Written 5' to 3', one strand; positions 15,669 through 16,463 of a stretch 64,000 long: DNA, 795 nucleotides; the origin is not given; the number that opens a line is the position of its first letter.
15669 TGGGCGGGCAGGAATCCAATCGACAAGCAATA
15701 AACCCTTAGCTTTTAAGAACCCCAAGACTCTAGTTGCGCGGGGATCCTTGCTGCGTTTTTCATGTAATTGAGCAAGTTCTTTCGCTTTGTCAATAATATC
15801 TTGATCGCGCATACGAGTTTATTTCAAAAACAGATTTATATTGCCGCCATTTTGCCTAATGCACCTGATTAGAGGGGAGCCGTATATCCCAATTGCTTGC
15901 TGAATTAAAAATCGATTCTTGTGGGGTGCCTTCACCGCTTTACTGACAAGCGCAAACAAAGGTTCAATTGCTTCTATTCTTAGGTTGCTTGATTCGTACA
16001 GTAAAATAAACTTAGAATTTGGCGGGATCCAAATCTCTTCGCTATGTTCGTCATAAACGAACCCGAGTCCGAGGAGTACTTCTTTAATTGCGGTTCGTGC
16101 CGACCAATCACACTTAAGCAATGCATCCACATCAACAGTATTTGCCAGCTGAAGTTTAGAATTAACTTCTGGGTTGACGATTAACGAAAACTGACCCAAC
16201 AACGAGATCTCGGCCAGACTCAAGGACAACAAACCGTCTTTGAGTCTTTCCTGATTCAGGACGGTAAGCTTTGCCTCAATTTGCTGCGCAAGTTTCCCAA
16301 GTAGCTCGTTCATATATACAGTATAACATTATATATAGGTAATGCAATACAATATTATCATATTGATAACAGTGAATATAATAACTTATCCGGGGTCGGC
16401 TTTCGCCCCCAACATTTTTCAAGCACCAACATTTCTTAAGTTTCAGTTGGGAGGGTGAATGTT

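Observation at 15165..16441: AT-rich two-gene cassette bracketed by a perfect 16-bp direct repeat: likely a horizontally inserted element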

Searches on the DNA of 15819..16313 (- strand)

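Call 69: search_rna_families(sources=[L049, L055], threshold=evalue, max_evalue=1)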
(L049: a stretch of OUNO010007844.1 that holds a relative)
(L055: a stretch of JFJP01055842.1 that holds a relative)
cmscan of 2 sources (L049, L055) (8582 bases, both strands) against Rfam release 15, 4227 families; matches with E-value up to 1: 0.
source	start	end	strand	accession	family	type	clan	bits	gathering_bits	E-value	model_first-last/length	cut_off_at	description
